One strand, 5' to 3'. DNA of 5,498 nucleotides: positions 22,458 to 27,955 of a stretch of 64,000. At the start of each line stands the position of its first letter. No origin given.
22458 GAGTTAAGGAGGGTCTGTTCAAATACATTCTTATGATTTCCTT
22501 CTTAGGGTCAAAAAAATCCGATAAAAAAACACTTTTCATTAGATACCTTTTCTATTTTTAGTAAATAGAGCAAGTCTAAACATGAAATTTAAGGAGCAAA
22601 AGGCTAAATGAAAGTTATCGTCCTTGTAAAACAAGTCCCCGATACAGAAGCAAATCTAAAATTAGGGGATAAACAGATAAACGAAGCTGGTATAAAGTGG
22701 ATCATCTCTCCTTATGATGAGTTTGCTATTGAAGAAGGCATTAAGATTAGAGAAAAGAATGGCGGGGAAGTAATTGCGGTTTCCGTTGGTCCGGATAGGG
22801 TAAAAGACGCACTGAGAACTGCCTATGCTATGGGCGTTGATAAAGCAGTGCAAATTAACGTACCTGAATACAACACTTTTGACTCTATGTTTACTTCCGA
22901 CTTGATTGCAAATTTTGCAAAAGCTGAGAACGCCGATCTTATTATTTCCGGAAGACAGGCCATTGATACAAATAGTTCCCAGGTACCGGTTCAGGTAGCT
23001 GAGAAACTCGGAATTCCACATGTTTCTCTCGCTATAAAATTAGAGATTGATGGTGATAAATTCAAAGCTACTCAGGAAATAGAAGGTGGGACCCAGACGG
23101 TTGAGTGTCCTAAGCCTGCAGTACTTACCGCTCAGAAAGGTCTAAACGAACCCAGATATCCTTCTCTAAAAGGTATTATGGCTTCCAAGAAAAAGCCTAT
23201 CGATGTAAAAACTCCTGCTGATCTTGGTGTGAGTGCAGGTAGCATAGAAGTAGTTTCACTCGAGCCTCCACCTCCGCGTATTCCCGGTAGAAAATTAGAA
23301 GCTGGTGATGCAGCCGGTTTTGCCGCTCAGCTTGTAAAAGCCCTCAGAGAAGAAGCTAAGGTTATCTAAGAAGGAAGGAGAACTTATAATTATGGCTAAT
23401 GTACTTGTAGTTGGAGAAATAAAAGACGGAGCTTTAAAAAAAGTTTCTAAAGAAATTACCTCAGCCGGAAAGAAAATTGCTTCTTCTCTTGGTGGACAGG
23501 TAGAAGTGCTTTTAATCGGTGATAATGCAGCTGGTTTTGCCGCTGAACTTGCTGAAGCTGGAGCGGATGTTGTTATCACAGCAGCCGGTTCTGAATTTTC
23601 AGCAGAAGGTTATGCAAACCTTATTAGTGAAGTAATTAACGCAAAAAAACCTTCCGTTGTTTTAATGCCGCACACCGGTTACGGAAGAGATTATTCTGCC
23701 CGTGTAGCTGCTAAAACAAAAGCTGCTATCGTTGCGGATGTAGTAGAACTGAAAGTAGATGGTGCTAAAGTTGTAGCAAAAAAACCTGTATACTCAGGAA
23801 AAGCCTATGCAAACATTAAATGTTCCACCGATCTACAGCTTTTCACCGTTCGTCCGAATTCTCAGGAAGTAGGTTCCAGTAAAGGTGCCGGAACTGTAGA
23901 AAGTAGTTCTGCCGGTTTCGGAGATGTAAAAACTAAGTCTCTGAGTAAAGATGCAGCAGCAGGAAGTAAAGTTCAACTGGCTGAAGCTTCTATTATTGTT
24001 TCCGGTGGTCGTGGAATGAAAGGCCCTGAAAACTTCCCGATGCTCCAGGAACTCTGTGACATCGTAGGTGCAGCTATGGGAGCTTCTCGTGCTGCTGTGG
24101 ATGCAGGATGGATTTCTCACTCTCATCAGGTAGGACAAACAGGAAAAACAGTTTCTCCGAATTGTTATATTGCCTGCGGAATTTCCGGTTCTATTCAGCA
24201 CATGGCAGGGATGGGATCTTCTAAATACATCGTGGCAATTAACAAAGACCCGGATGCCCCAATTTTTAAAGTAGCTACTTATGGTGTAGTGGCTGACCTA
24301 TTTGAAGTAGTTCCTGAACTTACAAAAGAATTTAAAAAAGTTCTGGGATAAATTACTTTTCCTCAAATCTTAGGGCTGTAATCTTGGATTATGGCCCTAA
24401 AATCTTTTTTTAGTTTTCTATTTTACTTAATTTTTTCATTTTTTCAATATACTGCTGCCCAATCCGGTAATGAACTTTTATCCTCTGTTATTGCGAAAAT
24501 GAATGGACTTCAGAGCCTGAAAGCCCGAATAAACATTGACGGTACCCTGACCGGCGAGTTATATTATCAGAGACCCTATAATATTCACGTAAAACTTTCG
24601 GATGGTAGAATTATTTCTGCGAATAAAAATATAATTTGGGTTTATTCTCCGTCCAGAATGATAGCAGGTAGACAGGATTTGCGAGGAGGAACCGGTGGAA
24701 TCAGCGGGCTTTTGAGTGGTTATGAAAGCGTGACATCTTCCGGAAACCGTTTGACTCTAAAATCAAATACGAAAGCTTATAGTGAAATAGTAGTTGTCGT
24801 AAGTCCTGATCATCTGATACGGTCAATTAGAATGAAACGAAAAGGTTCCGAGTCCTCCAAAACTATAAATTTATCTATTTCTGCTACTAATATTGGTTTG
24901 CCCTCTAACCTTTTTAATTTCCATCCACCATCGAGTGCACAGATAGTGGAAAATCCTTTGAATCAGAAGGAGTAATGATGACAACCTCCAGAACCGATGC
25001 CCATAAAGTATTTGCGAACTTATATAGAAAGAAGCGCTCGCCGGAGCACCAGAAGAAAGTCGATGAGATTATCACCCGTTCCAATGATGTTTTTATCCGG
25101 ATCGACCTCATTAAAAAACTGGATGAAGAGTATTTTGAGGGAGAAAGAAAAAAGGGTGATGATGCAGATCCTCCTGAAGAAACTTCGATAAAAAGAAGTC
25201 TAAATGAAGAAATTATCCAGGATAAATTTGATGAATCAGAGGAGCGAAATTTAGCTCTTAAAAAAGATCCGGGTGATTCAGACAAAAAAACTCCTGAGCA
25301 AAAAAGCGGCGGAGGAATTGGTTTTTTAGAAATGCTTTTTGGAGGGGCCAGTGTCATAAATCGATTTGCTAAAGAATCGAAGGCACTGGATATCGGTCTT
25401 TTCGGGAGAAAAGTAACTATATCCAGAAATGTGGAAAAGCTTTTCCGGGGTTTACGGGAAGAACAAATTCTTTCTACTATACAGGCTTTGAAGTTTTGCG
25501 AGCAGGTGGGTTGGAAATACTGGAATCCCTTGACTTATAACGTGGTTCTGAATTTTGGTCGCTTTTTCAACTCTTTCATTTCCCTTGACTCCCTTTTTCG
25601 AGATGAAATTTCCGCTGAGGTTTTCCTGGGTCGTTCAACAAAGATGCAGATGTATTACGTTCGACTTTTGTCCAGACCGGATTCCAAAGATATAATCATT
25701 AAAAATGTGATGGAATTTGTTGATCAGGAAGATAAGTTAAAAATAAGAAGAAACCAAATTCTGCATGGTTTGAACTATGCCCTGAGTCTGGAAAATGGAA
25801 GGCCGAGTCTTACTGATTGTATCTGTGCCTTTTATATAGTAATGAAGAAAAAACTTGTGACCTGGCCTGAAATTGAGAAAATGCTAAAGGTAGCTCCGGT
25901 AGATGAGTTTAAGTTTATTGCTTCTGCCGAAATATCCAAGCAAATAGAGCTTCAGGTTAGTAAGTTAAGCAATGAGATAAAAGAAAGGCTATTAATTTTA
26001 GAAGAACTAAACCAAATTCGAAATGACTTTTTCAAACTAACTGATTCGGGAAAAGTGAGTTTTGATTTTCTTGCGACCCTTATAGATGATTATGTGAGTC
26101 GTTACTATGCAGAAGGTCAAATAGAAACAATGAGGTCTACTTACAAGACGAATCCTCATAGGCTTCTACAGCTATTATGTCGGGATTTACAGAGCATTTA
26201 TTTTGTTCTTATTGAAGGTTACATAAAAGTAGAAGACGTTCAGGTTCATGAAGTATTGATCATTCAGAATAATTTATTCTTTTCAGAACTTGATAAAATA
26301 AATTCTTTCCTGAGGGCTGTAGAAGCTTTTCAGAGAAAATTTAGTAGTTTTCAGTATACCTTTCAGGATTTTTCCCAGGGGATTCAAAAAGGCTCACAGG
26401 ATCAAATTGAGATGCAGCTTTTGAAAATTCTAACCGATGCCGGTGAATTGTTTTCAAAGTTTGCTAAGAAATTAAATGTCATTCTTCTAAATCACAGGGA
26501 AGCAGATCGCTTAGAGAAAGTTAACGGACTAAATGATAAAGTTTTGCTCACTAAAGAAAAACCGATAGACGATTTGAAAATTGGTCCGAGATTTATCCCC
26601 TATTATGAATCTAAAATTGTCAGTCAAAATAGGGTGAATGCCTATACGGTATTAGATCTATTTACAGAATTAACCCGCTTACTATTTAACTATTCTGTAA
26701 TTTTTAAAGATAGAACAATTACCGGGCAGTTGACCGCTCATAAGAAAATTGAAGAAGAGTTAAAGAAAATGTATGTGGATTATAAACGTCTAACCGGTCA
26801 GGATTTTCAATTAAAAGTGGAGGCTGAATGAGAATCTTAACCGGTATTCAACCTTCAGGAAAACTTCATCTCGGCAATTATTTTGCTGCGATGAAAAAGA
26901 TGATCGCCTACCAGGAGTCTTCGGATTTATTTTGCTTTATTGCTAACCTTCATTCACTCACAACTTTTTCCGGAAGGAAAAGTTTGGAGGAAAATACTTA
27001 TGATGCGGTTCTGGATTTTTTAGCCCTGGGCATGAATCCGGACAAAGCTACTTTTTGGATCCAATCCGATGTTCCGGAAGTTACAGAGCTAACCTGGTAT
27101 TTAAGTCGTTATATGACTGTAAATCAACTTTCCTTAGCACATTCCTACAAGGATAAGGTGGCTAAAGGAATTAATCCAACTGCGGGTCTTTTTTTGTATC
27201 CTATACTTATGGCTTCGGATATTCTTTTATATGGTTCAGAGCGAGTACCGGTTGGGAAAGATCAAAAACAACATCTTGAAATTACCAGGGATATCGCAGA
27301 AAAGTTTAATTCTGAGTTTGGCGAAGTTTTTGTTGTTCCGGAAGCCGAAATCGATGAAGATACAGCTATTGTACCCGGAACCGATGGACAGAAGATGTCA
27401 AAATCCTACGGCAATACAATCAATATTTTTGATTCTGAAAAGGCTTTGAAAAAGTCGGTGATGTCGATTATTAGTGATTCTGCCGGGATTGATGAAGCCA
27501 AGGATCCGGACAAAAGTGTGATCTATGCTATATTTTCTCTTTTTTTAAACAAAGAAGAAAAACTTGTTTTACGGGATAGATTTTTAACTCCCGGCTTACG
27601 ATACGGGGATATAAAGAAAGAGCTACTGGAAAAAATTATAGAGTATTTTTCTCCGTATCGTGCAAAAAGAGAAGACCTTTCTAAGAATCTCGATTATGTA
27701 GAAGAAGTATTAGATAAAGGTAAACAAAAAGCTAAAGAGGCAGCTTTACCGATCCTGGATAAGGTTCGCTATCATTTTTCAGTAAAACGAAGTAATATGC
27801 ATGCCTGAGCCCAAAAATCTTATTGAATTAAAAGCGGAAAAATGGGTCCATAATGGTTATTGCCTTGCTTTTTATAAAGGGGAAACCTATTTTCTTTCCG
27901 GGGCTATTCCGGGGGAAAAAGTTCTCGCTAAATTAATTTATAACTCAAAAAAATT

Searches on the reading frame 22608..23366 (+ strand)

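Call 28: search_protein_families(library=pfam, proteins=[window:22608-23366:+], max_evalue=0.001)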
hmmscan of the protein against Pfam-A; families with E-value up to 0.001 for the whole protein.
window:22608-23366:+ (253 aa): 1 family
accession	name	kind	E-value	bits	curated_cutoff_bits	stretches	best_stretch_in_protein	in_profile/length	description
PF01012.27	ETF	-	6.8e-48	163.3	26.7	1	23-205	3-180/181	Electron transfer flavoprotein domain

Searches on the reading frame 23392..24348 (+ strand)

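Call 28: search_protein_families(library=pfam, proteins=[window:23392-24348:+], max_evalue=0.001)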
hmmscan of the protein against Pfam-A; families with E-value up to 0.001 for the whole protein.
window:23392-24348:+ (319 aa): 2 families
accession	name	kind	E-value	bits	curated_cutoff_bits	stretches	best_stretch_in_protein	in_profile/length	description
PF01012.27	ETF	-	2.4e-37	129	26.7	1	4-169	1-173/181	Electron transfer flavoprotein domain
PF00766.25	ETF_alpha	-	1.3e-36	124.9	27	1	195-274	1-80/81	Electron transfer flavoprotein FAD-binding domain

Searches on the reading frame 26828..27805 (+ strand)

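Call 28: search_protein_families(library=pfam, proteins=[window:26828-27805:+], max_evalue=0.001)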
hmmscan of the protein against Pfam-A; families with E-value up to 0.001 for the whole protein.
window:26828-27805:+ (326 aa): 1 family
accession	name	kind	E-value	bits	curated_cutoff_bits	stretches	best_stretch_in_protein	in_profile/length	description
PF00579.31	tRNA-synt_1b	-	4.2e-54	184.3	21.1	1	1-274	6-291/292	tRNA synthetases class I (W and Y)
